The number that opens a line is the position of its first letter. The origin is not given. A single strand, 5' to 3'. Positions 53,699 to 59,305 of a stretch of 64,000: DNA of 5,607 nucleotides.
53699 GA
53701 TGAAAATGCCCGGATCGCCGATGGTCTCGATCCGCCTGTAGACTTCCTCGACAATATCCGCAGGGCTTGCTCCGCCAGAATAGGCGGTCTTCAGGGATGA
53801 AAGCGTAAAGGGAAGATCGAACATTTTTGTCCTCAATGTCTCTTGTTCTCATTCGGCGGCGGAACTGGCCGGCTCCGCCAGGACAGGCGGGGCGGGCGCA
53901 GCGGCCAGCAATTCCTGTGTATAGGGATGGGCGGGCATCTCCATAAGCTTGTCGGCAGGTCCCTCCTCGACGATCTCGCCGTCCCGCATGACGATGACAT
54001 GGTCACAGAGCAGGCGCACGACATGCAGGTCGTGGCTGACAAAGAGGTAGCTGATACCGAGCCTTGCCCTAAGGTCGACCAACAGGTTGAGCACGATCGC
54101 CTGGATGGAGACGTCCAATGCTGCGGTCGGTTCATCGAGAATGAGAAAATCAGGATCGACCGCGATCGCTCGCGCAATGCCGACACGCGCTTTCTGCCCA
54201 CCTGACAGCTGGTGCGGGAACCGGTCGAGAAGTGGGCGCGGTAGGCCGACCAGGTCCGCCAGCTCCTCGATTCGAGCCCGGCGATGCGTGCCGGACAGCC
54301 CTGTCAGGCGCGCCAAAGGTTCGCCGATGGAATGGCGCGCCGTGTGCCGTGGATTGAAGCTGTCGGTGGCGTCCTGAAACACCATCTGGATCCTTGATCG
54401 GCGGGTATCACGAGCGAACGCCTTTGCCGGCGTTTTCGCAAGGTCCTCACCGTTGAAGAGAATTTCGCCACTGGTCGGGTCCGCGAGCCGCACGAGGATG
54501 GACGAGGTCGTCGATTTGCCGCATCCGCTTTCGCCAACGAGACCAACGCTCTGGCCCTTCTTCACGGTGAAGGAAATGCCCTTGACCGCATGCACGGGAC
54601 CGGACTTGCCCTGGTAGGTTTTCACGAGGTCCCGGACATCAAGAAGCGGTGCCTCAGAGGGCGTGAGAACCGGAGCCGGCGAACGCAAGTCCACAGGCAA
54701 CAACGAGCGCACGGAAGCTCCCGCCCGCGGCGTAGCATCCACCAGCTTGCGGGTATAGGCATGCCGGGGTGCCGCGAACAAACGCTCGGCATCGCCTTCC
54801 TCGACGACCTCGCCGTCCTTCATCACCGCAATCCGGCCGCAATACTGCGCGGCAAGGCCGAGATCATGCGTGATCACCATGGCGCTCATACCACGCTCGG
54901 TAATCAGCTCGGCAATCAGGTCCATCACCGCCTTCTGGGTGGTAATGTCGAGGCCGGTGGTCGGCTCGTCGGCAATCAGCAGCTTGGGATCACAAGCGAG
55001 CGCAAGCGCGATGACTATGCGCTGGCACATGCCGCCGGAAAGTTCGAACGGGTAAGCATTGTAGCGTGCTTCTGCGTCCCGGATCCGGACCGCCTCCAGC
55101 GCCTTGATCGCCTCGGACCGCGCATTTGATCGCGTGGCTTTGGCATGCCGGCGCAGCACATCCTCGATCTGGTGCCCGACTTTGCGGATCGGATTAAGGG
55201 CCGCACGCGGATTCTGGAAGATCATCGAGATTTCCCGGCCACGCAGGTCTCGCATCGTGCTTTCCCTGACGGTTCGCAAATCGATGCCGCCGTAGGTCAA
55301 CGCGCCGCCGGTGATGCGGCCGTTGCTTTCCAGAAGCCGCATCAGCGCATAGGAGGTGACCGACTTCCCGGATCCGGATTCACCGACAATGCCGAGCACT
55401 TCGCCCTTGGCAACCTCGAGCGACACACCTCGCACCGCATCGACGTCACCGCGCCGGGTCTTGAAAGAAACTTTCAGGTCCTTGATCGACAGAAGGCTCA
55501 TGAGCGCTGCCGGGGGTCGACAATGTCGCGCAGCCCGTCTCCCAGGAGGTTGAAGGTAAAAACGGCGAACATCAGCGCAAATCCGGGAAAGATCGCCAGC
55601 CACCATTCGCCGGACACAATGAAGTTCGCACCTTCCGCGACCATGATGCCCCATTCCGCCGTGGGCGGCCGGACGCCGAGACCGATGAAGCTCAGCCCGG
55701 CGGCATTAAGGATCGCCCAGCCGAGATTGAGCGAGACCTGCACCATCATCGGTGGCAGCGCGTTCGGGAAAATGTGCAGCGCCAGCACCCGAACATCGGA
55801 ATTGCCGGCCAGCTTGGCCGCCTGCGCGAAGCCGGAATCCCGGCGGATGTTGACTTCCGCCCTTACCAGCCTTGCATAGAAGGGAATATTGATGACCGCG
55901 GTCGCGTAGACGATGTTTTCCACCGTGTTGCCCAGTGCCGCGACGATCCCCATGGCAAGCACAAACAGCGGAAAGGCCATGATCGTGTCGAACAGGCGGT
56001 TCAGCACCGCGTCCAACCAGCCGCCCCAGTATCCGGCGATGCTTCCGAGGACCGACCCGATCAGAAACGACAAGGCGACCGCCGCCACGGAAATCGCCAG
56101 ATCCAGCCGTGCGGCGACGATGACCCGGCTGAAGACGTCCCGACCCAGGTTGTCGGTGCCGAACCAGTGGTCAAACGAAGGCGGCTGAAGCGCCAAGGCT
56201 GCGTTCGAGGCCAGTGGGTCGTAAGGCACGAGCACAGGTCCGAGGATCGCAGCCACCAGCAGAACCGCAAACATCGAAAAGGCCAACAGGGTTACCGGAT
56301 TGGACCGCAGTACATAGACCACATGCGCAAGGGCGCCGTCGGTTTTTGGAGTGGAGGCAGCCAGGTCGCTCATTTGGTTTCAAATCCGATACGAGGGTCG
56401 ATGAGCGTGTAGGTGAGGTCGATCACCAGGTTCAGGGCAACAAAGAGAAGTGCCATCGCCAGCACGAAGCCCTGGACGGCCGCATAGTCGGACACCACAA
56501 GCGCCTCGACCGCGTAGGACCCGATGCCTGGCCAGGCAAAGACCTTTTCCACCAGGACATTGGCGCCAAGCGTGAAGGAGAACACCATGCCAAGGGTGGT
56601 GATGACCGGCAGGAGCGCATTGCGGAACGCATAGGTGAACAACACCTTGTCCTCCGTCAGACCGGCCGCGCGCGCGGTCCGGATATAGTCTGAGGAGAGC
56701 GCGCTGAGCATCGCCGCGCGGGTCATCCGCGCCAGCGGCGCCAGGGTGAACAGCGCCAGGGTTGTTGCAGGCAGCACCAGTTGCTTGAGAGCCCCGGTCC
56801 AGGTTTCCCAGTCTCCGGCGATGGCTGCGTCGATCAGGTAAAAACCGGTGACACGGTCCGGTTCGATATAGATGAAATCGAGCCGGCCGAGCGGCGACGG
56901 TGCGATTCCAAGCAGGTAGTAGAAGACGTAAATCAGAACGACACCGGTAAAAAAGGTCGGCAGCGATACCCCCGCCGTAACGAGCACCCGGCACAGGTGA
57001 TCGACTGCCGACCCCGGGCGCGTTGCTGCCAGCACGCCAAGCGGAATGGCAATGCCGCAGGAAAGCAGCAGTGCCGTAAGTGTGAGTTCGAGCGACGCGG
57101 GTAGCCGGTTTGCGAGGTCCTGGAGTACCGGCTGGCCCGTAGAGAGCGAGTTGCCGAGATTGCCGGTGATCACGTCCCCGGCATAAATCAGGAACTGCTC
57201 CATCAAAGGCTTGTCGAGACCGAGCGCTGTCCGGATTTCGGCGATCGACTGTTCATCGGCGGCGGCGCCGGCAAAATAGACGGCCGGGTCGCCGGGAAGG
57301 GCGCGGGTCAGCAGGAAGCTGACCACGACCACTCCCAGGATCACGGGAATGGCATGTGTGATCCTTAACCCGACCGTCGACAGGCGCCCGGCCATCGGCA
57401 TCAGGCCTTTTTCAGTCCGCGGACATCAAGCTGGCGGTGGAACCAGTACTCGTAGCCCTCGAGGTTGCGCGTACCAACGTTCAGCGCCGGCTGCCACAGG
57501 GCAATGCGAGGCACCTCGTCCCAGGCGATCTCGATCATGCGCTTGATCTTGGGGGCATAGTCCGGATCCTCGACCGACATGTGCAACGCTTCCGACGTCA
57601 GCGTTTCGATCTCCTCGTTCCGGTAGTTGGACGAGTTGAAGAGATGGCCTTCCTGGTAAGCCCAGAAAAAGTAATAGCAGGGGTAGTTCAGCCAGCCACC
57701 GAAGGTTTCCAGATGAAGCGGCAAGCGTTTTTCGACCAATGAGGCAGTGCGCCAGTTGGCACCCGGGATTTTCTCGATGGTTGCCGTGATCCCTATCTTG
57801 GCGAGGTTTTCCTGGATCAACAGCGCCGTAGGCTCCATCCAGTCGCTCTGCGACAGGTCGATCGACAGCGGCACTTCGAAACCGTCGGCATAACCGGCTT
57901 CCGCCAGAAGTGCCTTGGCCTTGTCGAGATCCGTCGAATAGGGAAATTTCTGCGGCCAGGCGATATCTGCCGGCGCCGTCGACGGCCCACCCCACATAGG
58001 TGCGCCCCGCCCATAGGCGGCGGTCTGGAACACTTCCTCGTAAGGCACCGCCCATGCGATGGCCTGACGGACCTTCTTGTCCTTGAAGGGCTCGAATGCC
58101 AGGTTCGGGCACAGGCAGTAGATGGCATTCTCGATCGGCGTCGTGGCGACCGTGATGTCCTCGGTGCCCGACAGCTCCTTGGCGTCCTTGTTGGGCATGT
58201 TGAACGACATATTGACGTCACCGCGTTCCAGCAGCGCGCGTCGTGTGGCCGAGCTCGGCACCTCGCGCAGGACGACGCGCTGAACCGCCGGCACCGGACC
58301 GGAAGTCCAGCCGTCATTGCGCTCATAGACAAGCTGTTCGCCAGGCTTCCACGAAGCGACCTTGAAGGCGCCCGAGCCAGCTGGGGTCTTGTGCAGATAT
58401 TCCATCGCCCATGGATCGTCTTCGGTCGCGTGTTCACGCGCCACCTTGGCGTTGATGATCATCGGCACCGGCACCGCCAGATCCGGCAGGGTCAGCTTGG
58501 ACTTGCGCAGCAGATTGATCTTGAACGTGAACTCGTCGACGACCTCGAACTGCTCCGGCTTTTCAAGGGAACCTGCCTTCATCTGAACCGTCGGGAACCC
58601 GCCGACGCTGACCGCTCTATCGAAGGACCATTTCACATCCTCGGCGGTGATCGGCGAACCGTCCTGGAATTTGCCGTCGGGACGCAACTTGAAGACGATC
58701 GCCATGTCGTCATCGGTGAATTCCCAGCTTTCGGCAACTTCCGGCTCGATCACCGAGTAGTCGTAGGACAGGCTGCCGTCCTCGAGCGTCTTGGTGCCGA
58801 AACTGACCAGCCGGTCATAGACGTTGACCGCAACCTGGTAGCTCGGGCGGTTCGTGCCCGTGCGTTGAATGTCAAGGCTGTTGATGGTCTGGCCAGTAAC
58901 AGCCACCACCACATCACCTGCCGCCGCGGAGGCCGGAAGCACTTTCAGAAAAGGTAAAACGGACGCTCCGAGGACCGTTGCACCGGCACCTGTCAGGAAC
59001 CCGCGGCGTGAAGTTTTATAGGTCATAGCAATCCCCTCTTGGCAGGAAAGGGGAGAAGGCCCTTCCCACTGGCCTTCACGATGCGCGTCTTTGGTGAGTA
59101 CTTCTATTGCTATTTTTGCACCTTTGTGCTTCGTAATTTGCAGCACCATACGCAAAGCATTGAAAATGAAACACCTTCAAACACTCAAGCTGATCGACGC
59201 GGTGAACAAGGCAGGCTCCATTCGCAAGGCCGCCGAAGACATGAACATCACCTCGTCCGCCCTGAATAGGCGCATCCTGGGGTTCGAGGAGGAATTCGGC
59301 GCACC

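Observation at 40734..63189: Possible natural azapyrimidine/formylbiuret nitrogen-scavenging pathway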

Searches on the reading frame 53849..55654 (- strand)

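Call 4: search_protein_families(library=ncbifam, proteins=[window:53849-55654:-], max_evalue=0.00001)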
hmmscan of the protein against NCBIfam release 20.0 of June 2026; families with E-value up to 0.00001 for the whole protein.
window:53849-55654:- (601 aa): 190 families (the best 25 are shown)
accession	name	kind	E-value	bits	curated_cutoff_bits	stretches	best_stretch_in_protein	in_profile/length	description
NF011713.0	PRK15134.1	equivalog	2.1e-145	485.3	834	1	52-584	3-527/529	microcin C ABC transporter ATP-binding protein YejF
NF007613.0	PRK10261.1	equivalog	2.4e-145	485.4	1077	1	53-588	11-569/623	glutathione ABC transporter ATP-binding protein GsiA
NF008246.0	PRK11022.1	equivalog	2.1e-140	467.4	541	2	52-312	1-261/326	dipeptide ABC transporter ATP-binding protein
NF008453.0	PRK11308.1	subfamily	2.9e-137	457.4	408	2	334-588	9-267/334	dipeptide ABC transporter ATP-binding protein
NF007010.1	PRK09473.1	subfamily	3.5e-135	449.8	575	2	54-326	1-272/318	oligopeptide ABC transporter ATP-binding protein OppD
NF047576.1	opine_ATP_CntF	equivalog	7.2e-134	445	385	2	54-308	2-253/264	staphylopine uptake ABC transporter ATP-binding protein CntF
NF047578.1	opine_ATP_CntD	equivalog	8.1e-132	438.4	380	2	54-308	2-253/266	staphylopine uptake ABC transporter ATP-binding protein CntD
TIGR02770.1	nickel_nikD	equivalog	1e-129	430.8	318.7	2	74-307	2-228/230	nickel import ATP-binding protein NikD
NF043079.1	MMSYN1_0167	equivalog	1.6e-128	429.9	740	3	131-318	297-484/561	oligopeptide ABC transporter ATP-binding protein OppD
NF011659.0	PRK15079.1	equivalog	4.9e-123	410.1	540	2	341-590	24-272/334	murein tripeptide/oligopeptide ABC transporter ATP binding protein OppF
TIGR02769.1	nickel_nikE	equivalog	1.3e-122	408.4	332.55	2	337-585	2-252/265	nickel import ATP-binding protein NikE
NF043071.1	DppF_dipep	equivalog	1.5e-121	405.9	660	2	334-587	10-267/331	dipeptide ABC transporter ATP-binding subunit DppF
NF007739.0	PRK10419.1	subfamily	5.3e-117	390.1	354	2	337-591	3-260/268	nickel ABC transporter ATP-binding protein NikE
NF043078.1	MMSYN1_0168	equivalog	4.8e-104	349.2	800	4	460-589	471-600/649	oligopeptide ABC transporter ATP-binding protein OppF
NF011692.0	PRK15112.1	equivalog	2.4e-94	315.9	452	2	337-585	5-253/269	putrescine export ABC transporter ATP-binding protein SapF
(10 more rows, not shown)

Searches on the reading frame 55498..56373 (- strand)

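Call 4: search_protein_families(library=ncbifam, proteins=[window:55498-56373:-], max_evalue=0.00001)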
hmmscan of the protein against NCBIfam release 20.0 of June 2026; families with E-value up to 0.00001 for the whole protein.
window:55498-56373:- (291 aa): 15 families
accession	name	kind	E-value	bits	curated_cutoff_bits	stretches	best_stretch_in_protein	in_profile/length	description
NF007376.0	PRK09881.1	equivalog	8.6e-85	284.3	434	1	10-290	15-294/298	D,D-dipeptide ABC transporter permease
NF045474.1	Opp2C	equivalog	5.5e-79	265.1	300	1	50-286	1-236/236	nickel transporter permease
TIGR02790.1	nickel_nikC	equivalog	1.2e-78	264.3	358.45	1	30-286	3-258/258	nickel ABC transporter permease subunit NikC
NF045473.1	Opp1C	equivalog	4.1e-75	252.6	350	1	23-288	2-266/267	nickel/cobalt ABC transporter permease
NF007738.0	PRK10417.1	equivalog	3.3e-73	246.6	335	1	22-288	5-270/277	nickel ABC transporter permease subunit NikC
NF011662.0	PRK15082.1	equivalog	2.4e-72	243.9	484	1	21-288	32-299/303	glutathione ABC transporter permease GsiD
NF045476.1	Opp4C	equivalog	8.5e-72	241.7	350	1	22-288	10-278/278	oligopeptide ABC transporter permease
NF008160.0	PRK10913.1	equivalog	4.8e-64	216.6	483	1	5-289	9-298/300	dipeptide ABC transporter permease DppC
NF047573.1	opine_perm_CntC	exception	3.6e-57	193.8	440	1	26-288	9-270/271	staphylopine uptake ABC transporter permease subunit CntC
NF045475.1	Opp3C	equivalog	2.5e-48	164.9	450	1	68-290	107-328/328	oligopeptide ABC transporter permease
NF011935.0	PRK15406.1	equivalog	3.9e-44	151.6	433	1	31-290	42-302/302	oligopeptide ABC transporter permease OppC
NF011691.0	PRK15111.1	equivalog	2.2e-41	142.3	379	1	10-285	11-291/296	putrescine export ABC transporter permease SapC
NF043080.1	MMSYN1_0166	equivalog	1.5e-31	109.5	370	1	18-289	30-305/307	oligopeptide ABC transporter permease OppC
NF011596.0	PRK15021.1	subfamily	4.6e-19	68.7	439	1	63-289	115-339/341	microcin C ABC transporter permease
NF045470.1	Opp2B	equivalog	2.6e-08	33.4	350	1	78-220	81-238/300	nickel ABC transporter permease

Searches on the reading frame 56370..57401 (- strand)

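Call 4: search_protein_families(library=ncbifam, proteins=[window:56370-57401:-], max_evalue=0.00001)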
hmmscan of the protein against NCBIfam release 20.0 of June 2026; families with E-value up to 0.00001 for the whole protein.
window:56370-57401:- (343 aa): 14 families
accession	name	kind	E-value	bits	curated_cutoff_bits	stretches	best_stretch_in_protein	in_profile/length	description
NF045470.1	Opp2B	equivalog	2.2e-86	289.8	350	2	203-338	164-299/300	nickel ABC transporter permease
NF008161.0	PRK10914.1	equivalog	1.7e-74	251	590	1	13-339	8-336/339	dipeptide ABC transporter permease DppB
NF045469.1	Opp1B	equivalog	5.1e-68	229.8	380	2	204-338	173-306/307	nickel/cobalt ABC transporter permease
NF007677.0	PRK10352.1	equivalog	7.9e-68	228.8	433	2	202-339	170-307/314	nickel ABC transporter permease subunit NikB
NF011661.0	PRK15081.1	equivalog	2.6e-67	227.5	463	2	204-340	169-305/306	glutathione ABC transporter permease GsiC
TIGR02789.1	nickel_nikB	equivalog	1.1e-66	225.4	447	2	202-338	170-306/314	nickel ABC transporter permease subunit NikB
NF045472.1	Opp4B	equivalog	3.3e-61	207.3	450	1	13-338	8-318/319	oligopeptide ABC transporter permease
NF045471.1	Opp3B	equivalog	6e-56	190.1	480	2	200-339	165-303/308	oligopeptide ABC transporter permease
NF007008.0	PRK09471.1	equivalog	7.2e-50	170.2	388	2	194-339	162-305/306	oligopeptide ABC transporter permease OppB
NF011690.0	PRK15110.1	equivalog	2.3e-42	145.6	432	1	66-336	40-311/321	putrescine export ABC transporter permease SapB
NF011712.0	PRK15133.1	subfamily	6.8e-41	140.4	445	1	42-342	75-363/364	microcin C ABC transporter permease YejB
NF043081.1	MMSYN1_0165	equivalog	5.5e-36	124.4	350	2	184-340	228-386/388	oligopeptide ABC transporter permease OppB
NF045474.1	Opp2C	equivalog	2e-08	34.2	300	0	214-295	108-185/236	nickel transporter permease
NF045473.1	Opp1C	equivalog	8e-06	25.5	350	0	216-296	138-214/267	nickel/cobalt ABC transporter permease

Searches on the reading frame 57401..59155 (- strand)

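Call 4: search_protein_families(library=ncbifam, proteins=[window:57401-59155:-], max_evalue=0.00001)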
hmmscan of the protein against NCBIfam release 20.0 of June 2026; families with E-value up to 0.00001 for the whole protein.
window:57401-59155:- (584 aa): 10 families
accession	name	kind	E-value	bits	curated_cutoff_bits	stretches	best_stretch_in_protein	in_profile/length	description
NF011942.0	PRK15413.1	equivalog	3.2e-35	121.8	594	1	70-567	19-495/512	glutathione ABC transporter substrate-binding protein GsiB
TIGR02294.1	nickel_nikA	equivalog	4.5e-30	104.6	393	1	135-425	47-330/501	nickel ABC transporter substrate-binding protein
NF045467.1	Opp4A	equivalog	1e-28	99.9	650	1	136-557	79-529/556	oligopeptide ABC transporter substrate-binding protein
NF045468.1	Opp5A_nikA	equivalog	1.2e-25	90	600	1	135-560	56-463/488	nickel ABC transporter substrate-binding protein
NF043070.1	DppA_dipep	equivalog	3.4e-24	85.3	1005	1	108-460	56-409/535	dipeptide ABC transporter periplasmic-binding protein DppA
NF047575.1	opine_bind_CntA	exception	5.1e-17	61.6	800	1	135-423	76-361/535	staphylopine-dependent metal ABC transporter substrate-binding lipoprotein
NF011684.0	PRK15104.1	equivalog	1.3e-16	60.4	947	2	258-441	211-398/543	oligopeptide ABC transporter substrate-binding protein OppA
NF011689.0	PRK15109.1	equivalog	2.9e-16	59.2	560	1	95-488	48-440/547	ABC transporter substrate-binding protein SapA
TIGR04028.1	SBP_KPN_01854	hypoth_equivalog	1.1e-13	50.7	468.5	1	112-461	30-380/509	TIGR04028 family ABC transporter substrate-binding protein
NF007287.0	PRK09755.1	equivalog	1.1e-08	34.4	1098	0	135-183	75-123/535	ABC transporter substrate-binding protein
